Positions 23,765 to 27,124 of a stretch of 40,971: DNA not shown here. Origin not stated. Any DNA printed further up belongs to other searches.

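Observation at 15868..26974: An 11-kb extracytoplasmic tailoring block sits between the glycosyltransferase block and the priming enzyme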

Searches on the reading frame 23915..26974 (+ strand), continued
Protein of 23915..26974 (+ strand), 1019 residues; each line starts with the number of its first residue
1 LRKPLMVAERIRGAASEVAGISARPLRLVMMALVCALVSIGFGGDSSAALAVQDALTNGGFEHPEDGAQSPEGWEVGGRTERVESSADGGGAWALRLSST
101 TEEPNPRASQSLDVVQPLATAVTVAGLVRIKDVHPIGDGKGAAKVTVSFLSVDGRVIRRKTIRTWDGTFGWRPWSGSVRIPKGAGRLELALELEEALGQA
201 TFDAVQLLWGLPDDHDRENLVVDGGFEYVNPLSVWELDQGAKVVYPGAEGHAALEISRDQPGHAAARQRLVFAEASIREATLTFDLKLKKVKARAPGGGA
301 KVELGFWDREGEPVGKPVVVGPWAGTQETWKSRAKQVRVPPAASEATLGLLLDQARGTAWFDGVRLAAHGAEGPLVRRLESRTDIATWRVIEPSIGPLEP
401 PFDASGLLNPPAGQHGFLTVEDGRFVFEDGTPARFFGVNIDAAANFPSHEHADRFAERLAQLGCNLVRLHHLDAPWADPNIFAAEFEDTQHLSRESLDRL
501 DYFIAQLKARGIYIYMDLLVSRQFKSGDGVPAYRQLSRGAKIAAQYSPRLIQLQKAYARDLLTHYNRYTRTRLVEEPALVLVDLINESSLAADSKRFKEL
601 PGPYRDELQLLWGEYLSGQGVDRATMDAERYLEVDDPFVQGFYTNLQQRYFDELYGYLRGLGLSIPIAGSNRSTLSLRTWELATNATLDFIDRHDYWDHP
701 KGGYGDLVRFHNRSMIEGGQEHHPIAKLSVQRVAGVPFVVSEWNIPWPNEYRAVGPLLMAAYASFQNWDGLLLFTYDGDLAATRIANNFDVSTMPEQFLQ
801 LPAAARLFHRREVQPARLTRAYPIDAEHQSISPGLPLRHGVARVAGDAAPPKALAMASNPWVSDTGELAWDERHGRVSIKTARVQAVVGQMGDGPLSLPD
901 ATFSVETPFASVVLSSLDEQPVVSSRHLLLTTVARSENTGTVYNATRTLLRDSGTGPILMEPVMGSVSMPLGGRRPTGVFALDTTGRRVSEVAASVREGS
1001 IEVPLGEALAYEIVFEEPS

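Call 71: list_cluster_members(proteins=[P0006, P0013, P0014, P0016, P0018, P0124, P0258, P0259, P0260, P0127])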
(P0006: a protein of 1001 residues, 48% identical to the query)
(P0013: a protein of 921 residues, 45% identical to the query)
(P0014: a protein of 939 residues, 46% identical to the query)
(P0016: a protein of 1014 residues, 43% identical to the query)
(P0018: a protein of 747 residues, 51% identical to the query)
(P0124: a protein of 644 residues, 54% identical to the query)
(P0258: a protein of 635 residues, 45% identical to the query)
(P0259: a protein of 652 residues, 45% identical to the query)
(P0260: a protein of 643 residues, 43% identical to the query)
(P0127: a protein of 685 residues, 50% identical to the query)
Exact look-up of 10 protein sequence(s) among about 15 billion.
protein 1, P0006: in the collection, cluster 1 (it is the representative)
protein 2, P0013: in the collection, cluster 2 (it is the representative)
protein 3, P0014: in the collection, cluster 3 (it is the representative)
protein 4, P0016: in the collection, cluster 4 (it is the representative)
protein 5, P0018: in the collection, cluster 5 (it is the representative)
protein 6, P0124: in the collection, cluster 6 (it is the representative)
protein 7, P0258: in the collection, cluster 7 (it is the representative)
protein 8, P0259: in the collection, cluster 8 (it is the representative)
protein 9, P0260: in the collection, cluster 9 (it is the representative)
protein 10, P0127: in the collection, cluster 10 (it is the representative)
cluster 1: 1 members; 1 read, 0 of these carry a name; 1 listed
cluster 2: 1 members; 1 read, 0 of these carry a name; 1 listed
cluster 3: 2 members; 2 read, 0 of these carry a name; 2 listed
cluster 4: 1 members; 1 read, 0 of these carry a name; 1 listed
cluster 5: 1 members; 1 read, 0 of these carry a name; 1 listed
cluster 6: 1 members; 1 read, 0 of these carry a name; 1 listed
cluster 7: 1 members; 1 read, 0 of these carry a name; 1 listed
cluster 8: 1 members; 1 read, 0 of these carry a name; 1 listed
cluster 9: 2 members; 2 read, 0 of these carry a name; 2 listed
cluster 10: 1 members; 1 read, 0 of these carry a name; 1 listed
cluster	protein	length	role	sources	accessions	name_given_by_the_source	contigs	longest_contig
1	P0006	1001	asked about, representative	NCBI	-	-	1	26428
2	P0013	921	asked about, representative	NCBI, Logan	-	-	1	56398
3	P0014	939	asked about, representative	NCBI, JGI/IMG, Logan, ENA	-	-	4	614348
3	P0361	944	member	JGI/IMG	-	-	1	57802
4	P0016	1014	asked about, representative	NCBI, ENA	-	-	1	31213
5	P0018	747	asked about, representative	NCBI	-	-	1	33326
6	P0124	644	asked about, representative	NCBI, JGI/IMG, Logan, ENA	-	-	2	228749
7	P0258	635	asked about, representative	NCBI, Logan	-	-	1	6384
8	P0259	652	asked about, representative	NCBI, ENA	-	-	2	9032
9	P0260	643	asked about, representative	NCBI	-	-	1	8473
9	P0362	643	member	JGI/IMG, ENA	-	-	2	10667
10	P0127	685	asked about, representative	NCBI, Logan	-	-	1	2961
